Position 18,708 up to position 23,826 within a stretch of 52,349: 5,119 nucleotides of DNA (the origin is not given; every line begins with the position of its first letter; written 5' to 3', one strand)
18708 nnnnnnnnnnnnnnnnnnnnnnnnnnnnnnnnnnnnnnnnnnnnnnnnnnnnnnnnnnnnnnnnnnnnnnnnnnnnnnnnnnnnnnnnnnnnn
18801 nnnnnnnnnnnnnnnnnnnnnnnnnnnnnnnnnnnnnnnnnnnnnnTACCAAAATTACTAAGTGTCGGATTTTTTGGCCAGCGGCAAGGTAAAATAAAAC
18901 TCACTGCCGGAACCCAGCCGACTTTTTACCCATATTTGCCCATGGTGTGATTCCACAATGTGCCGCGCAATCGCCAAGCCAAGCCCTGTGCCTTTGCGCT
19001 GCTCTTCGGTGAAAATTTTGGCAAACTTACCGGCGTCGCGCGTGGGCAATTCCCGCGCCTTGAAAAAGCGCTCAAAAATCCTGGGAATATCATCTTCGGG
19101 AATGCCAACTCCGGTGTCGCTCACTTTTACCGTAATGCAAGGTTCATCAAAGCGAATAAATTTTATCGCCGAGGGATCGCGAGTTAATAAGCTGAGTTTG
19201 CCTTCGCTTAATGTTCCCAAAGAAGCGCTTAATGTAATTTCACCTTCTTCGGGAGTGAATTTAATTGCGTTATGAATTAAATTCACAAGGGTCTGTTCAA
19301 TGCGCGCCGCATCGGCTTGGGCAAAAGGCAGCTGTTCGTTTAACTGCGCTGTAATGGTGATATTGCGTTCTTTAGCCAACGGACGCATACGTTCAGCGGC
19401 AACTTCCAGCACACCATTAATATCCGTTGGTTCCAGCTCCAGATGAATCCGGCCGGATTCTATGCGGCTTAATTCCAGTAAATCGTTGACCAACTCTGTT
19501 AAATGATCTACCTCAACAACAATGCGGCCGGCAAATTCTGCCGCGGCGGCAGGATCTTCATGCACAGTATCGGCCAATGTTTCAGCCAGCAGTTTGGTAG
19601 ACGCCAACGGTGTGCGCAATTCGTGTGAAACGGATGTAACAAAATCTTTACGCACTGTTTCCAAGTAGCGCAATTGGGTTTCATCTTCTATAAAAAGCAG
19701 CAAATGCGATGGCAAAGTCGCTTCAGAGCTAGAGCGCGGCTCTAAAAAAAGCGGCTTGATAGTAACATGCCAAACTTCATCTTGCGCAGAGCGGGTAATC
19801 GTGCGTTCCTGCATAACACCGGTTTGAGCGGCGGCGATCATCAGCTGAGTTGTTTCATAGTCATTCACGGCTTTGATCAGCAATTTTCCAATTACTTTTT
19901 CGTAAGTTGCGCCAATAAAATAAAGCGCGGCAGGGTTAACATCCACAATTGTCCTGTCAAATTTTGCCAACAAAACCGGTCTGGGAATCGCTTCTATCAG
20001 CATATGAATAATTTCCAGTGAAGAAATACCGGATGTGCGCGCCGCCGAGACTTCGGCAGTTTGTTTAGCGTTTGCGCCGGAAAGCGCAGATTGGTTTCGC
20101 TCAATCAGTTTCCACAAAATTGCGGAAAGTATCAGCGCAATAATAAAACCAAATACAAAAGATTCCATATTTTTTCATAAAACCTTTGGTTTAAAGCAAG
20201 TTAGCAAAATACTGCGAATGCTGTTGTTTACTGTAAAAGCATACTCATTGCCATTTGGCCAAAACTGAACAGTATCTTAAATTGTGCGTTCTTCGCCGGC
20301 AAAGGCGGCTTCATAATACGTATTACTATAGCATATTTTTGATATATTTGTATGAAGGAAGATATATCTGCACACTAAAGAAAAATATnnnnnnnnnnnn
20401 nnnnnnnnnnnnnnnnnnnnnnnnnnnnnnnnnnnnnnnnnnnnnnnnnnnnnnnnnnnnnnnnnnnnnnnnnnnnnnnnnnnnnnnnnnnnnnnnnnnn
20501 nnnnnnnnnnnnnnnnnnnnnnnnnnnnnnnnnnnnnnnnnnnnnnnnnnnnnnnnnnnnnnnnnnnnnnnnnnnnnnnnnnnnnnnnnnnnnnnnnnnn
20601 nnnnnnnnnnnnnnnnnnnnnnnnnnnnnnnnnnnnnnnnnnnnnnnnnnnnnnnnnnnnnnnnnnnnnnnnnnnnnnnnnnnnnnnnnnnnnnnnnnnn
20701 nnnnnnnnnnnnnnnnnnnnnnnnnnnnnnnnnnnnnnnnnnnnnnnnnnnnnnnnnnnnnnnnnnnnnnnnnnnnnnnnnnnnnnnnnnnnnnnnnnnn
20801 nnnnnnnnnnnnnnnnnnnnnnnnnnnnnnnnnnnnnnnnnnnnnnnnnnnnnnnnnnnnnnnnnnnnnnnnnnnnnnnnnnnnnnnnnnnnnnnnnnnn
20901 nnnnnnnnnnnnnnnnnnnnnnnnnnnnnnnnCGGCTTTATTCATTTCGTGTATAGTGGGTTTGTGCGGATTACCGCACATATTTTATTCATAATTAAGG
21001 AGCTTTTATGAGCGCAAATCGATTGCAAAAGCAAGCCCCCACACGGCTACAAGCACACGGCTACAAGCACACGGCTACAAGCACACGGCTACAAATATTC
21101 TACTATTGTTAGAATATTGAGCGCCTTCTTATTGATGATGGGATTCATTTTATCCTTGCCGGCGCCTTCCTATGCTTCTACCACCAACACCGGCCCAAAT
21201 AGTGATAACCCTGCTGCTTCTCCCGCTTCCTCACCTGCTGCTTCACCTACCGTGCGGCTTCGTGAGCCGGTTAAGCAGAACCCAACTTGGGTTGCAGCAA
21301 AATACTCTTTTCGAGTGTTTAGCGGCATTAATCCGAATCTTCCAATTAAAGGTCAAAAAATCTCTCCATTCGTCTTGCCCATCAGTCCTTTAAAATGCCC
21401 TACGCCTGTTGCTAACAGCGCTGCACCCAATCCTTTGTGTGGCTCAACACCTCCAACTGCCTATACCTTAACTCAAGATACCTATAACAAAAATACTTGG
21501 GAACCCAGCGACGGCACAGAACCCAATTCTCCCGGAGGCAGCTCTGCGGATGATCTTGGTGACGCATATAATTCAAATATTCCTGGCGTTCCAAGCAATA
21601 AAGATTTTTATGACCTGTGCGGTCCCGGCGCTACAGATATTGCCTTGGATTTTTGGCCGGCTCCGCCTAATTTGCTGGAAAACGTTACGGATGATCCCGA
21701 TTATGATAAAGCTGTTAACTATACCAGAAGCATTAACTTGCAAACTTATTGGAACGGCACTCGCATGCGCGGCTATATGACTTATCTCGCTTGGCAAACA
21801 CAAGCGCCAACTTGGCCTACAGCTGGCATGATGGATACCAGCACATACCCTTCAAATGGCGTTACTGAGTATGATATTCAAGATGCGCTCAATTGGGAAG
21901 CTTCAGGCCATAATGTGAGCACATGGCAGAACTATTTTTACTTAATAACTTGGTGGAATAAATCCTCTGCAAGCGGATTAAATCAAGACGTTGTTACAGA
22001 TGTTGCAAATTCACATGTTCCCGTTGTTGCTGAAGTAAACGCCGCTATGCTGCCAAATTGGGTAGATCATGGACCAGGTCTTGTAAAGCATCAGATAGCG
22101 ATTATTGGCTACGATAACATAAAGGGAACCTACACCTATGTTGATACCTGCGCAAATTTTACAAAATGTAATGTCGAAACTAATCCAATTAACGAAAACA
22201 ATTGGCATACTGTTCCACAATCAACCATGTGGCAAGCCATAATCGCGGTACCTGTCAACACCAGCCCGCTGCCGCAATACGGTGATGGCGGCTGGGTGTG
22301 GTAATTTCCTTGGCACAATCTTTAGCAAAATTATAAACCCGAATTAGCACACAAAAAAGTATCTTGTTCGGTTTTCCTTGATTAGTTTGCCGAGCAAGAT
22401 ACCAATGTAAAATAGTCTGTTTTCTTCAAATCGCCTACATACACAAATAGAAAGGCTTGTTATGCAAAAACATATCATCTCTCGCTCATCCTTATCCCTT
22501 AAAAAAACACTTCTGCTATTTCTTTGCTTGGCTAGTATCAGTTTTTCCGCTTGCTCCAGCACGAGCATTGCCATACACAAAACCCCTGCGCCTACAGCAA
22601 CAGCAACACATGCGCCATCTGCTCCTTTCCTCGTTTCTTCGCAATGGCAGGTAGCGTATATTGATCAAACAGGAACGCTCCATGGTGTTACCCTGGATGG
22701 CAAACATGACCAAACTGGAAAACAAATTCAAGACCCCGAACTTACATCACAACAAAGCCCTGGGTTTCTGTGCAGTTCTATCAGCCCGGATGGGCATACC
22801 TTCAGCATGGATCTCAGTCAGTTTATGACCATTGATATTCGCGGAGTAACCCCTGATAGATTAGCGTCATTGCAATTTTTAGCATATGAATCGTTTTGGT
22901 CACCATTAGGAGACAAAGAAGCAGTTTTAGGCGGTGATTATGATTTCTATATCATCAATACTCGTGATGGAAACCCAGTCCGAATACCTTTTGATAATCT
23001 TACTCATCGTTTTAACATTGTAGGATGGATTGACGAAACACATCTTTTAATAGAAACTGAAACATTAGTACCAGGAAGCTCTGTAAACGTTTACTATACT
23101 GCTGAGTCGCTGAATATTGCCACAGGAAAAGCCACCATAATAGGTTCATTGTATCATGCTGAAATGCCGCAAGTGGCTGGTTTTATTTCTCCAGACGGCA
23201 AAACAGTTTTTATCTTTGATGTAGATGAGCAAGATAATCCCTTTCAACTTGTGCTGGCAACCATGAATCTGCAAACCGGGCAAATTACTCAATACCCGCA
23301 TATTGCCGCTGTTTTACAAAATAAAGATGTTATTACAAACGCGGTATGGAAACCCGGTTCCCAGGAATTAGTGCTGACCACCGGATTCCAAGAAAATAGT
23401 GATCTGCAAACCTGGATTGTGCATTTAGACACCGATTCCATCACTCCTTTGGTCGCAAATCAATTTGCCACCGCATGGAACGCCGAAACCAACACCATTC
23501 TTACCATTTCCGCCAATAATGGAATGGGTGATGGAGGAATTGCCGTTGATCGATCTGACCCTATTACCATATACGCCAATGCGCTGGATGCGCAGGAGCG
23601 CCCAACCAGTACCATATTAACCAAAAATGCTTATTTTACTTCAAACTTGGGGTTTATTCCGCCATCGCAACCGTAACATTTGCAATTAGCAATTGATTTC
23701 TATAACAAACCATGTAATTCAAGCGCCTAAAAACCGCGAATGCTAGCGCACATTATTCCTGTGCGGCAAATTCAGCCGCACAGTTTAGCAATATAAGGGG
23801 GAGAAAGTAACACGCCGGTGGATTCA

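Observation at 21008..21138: Shine-Dalgarno-equipped 34-codon upstream ORF built from four 14-bp tandem repeats, directly upstream of a secreted papain-like peptidase gene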

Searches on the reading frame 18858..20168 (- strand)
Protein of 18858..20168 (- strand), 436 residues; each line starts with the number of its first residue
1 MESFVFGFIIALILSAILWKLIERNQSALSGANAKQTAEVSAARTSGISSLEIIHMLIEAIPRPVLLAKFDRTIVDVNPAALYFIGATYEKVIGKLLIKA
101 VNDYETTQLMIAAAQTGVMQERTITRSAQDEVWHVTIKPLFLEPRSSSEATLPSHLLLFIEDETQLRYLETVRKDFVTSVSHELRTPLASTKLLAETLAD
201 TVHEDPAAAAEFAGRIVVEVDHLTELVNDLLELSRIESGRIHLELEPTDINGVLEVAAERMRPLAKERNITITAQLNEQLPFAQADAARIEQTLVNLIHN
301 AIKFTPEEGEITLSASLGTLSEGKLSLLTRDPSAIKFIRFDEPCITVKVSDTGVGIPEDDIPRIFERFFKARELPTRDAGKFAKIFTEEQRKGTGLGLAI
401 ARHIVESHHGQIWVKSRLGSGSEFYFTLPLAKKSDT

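Call 5: search_protein_families(library=pfam, proteins=[window:18858-20168:-], max_evalue=0.01)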
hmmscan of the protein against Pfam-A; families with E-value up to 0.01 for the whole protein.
window:18858-20168:- (436 aa): 5 families
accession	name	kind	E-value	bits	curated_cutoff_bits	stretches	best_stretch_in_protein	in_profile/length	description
PF02518.31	HATPase_c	-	1.1e-25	90.6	26.4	1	286-431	2-110/111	Histidine kinase-, DNA gyrase B-, and HSP90-like ATPase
PF00512.31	HisKA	-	1.4e-17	63.9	26.9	1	173-239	2-66/66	His Kinase A (phospho-acceptor) domain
PF00989.32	PAS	-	0.00016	22.1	22.6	1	57-139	6-95/113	PAS fold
PF13188.13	PAS_8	-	0.0047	17.2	21.8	0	53-98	2-44/65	PAS domain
PF13426.13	PAS_9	-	0.0049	17.6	27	0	65-142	4-86/103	PAS domain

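Call 44: find_encoding_contigs(protein=window:18858-20168:-, flank=2500, max_places=10)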
Protein window:18858-20168:- (436 aa): 9 contigs read that carry it; 5 places shown.
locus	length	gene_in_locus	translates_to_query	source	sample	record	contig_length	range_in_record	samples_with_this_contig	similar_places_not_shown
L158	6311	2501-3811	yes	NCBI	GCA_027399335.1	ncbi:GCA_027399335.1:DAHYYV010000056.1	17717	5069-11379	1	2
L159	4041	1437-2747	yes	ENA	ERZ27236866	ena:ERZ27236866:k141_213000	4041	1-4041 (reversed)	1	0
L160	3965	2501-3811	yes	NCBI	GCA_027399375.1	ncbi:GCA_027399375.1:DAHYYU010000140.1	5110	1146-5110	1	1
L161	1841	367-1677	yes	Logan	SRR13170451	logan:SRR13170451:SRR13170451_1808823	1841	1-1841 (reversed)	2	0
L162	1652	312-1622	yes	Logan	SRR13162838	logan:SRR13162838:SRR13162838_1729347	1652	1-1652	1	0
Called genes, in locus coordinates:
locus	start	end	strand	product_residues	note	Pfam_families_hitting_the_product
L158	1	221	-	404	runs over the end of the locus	-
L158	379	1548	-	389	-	-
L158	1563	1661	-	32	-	-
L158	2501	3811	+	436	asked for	PF00512:HisKA, PF02518:HATPase_c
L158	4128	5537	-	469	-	PF05990:DUF900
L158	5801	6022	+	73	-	-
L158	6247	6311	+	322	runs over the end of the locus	PF08240:ADH_N, PF00107:ADH_zinc_N, PF13602:ADH_zinc_N_2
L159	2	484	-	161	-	?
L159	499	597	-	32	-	-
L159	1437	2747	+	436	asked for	PF00512:HisKA, PF02518:HATPase_c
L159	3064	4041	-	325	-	?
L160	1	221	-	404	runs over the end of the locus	-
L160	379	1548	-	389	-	-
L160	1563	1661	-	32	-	-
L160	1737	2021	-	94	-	-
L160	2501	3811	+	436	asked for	PF00512:HisKA, PF02518:HATPase_c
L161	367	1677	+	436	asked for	PF00512:HisKA, PF02518:HATPase_c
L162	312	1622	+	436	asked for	PF00512:HisKA, PF02518:HATPase_c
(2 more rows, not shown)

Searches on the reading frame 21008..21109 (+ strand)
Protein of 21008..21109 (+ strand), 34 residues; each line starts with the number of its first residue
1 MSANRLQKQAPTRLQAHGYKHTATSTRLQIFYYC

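Call 18: list_cluster_members(proteins=[P0001, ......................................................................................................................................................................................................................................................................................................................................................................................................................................, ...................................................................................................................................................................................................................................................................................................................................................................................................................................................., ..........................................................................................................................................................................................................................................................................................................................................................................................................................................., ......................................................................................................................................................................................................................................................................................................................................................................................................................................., window:21008-21109:+, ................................, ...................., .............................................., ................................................])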
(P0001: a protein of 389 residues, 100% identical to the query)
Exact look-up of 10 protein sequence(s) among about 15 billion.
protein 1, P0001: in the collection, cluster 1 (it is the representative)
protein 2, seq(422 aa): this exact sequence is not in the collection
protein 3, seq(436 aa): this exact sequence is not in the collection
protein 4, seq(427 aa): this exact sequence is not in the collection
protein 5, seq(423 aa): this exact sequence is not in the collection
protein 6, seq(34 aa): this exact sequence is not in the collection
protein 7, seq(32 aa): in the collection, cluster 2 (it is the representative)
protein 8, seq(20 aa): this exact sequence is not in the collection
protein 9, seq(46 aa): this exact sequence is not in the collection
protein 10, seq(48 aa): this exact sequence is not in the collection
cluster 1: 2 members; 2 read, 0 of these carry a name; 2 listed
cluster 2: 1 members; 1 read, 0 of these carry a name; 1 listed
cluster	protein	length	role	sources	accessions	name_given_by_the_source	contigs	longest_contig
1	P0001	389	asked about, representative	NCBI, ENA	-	-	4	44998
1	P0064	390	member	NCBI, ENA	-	-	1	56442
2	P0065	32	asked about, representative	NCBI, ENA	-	-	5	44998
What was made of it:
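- Tried and rejected: Only the 3-copy 32-aa peptide is there (call 18).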

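Call 20: find_encoding_contigs(protein=P0064, flank=3000)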
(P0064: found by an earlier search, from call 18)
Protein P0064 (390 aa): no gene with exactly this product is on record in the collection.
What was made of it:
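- Tried and rejected: P0064 could not be traced to a contig (call 20).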

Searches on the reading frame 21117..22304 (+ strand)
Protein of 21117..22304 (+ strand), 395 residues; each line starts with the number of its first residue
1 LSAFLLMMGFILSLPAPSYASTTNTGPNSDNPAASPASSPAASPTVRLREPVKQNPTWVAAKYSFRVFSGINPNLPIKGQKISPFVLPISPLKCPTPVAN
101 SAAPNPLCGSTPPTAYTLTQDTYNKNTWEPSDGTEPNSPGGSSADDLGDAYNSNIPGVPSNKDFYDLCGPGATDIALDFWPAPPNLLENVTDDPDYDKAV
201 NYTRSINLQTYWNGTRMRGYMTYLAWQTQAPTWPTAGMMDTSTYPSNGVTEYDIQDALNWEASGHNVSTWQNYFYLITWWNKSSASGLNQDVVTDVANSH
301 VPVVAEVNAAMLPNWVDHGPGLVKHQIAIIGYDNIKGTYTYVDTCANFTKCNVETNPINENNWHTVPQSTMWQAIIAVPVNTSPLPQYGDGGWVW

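Call 5: search_protein_families(library=pfam, proteins=[window:21117-22304:+], max_evalue=0.01)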
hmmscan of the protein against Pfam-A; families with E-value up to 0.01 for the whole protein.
window:21117-22304:+ (395 aa): 0 families

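Call 56: search_protein_families(library=ncbifam, proteins=[window:21117-22304:+], max_evalue=0.1)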
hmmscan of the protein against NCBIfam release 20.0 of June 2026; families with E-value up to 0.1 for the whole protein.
window:21117-22304:+ (395 aa): 0 families
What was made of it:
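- Tried and rejected: Direct Pfam and NCBIfam scans of the window protein: no family (calls 5, 56).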

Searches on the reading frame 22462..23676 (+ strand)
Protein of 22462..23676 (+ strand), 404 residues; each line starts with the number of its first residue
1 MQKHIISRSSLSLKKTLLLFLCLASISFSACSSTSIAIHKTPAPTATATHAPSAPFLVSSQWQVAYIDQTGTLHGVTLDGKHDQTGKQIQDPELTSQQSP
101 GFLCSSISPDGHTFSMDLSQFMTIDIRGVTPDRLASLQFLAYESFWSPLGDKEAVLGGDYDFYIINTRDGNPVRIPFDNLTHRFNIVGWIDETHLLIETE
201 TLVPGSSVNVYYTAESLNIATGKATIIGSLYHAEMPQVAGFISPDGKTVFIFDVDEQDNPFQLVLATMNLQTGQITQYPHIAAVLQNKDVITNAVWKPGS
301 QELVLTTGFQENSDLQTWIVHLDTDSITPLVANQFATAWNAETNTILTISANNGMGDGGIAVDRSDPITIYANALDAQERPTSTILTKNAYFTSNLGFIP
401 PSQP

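Call 5: search_protein_families(library=pfam, proteins=[window:22462-23676:+], max_evalue=0.01)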
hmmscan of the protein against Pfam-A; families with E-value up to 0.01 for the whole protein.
window:22462-23676:+ (404 aa): 1 family
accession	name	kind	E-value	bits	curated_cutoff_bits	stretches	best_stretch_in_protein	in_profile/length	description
PF21101.3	YqgU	-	0.0017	18.2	27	1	218-346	1-117/264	YqgU-like 6-bladed beta propeller domain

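Call 38: find_encoding_contigs(protein=window:22462-23676:+, flank=3000, max_places=10)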
Protein window:22462-23676:+ (404 aa): 13 contigs read that carry it; 8 places shown.
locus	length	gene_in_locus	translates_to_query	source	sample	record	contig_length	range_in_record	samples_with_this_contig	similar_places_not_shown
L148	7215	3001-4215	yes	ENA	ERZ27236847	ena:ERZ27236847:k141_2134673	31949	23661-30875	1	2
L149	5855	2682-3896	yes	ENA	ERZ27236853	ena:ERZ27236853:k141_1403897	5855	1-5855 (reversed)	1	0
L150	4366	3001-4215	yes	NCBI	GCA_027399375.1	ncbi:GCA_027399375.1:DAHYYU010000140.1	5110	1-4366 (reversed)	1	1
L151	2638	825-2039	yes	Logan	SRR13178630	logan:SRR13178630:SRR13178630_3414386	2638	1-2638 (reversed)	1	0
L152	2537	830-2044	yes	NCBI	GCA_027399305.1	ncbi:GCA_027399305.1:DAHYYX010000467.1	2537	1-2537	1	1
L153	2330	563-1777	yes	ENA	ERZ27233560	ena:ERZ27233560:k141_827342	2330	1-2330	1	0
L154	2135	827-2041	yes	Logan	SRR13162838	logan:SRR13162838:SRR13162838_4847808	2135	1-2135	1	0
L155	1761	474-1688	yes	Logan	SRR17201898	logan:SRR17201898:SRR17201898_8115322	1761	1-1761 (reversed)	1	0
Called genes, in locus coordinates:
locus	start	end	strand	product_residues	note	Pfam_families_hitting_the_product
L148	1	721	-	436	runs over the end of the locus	PF00512:HisKA, PF02518:HATPase_c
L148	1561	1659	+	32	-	-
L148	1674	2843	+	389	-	-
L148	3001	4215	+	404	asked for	-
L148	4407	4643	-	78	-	-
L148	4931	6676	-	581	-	PF13521:AAA_28 (faint), PF00437:T2SSE, PF27713:UCP018868 (weak), PF07693:KAP_NTPase (faint)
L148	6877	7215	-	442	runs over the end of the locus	-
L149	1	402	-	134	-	?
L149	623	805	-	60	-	-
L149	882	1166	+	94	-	-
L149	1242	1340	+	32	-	-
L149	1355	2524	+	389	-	-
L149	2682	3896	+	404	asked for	-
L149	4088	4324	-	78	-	-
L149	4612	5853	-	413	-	?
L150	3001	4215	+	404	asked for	-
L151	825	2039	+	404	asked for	-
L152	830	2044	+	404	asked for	-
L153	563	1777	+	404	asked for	-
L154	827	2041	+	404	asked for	-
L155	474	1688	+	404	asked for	-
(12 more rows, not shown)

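Call 56: search_protein_families(library=ncbifam, proteins=[window:22462-23676:+], max_evalue=0.1)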
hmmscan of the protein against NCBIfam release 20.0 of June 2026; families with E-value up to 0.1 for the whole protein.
window:22462-23676:+ (404 aa): 1 family
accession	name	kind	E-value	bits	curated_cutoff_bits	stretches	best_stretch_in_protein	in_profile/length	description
NF050142.1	PG1828_fam_lipo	equivalog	0.00065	20.4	50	1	14-47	2-35/59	PG1828 family lipoprotein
